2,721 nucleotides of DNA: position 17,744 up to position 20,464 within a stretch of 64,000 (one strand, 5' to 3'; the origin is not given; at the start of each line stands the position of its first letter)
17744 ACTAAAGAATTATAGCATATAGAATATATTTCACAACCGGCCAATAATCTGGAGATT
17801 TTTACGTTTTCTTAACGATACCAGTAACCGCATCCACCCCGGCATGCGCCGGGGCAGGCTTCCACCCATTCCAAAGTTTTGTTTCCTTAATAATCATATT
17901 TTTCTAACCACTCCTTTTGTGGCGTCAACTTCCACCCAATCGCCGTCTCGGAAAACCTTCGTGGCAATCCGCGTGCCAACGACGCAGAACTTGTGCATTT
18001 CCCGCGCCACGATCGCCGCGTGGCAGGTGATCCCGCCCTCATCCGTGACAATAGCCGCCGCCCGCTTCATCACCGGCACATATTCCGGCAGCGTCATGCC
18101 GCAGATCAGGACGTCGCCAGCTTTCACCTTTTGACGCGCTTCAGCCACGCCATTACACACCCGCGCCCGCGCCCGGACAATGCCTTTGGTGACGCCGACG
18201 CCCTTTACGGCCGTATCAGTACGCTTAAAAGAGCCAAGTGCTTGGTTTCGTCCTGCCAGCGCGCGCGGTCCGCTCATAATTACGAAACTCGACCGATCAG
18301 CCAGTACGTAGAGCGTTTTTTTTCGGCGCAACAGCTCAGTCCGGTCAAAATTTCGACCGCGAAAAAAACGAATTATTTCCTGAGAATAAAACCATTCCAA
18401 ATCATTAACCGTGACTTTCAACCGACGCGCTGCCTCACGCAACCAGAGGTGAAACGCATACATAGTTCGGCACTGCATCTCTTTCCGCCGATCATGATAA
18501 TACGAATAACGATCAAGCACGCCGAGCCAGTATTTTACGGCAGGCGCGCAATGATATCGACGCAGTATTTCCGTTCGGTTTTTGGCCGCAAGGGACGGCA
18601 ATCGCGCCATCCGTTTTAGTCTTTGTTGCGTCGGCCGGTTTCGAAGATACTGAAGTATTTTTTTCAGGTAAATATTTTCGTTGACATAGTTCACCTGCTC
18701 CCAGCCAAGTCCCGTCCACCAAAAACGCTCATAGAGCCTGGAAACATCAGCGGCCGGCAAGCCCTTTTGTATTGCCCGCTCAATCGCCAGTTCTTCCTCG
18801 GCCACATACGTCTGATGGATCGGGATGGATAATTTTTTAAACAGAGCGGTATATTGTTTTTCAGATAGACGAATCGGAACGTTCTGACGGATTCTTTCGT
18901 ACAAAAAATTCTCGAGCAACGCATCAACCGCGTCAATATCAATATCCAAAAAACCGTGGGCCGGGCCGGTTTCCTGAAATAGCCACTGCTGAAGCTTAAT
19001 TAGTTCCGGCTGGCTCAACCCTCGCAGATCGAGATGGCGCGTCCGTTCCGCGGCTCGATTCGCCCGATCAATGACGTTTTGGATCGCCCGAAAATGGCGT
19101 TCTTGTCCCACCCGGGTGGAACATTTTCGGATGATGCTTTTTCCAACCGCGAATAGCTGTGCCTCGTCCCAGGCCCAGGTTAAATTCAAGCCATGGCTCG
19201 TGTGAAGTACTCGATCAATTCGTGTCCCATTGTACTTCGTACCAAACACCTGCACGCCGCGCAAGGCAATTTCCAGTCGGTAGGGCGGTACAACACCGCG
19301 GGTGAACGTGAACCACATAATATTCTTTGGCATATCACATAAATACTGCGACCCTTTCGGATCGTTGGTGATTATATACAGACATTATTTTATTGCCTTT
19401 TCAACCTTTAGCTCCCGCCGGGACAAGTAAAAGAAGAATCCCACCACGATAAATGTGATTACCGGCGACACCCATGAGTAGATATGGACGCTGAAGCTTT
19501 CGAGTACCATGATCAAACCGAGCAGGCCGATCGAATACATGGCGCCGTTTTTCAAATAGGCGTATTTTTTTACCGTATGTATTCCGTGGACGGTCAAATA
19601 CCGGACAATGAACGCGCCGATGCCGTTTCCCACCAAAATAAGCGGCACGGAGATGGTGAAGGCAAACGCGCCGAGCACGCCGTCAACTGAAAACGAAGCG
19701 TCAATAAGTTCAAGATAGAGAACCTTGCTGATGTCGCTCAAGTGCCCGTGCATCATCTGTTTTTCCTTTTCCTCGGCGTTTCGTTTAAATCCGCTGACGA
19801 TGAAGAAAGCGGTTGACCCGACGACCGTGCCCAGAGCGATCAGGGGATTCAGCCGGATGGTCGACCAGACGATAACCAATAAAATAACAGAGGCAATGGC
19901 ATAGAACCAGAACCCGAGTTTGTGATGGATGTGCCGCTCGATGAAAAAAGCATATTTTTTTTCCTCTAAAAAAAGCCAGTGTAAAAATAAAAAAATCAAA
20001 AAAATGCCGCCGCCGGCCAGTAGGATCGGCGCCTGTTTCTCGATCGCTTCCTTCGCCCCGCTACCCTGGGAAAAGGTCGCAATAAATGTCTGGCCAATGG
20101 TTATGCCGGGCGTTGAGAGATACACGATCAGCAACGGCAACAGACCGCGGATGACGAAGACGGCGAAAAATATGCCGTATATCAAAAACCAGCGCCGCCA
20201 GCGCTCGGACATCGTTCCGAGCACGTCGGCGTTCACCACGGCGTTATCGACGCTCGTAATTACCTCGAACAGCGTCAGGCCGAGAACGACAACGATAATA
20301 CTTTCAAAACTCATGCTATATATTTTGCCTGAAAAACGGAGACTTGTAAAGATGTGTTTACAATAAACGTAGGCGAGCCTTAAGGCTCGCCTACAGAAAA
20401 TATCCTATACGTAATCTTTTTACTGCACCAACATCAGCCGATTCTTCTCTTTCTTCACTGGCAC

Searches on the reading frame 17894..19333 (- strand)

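Call 5: search_protein_families(library=pfam, proteins=[window:17894-19333:-], max_evalue=0.01)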
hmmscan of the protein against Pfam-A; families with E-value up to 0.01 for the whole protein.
window:17894-19333:- (479 aa): 1 family
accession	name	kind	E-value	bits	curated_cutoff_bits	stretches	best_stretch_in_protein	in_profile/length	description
PF00391.29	PEP-utilizers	-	3.1e-23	81.6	23.1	1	404-474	2-72/72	PEP-utilising enzyme, mobile domain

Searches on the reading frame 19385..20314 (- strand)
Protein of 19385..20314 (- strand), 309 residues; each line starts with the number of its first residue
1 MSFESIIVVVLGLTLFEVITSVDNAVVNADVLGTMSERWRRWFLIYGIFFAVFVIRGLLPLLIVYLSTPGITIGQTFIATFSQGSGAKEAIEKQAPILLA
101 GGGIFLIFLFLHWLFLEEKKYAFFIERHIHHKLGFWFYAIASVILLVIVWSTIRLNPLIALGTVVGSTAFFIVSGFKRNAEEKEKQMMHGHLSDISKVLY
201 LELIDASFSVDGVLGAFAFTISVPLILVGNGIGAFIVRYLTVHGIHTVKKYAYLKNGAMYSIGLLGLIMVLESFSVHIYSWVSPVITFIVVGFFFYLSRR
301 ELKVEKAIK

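Call 5: search_protein_families(library=pfam, proteins=[window:19385-20314:-], max_evalue=0.01)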
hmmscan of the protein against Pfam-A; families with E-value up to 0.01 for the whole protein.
window:19385-20314:- (309 aa): 2 families
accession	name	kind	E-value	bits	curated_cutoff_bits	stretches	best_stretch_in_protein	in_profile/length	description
PF04332.21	DUF475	-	6.7e-46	157.9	27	1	22-298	1-286/293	Protein of unknown function (DUF475)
PF03741.22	TerC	-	5.6e-18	65.7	27.8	2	136-272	61-177/178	Integral membrane protein TerC family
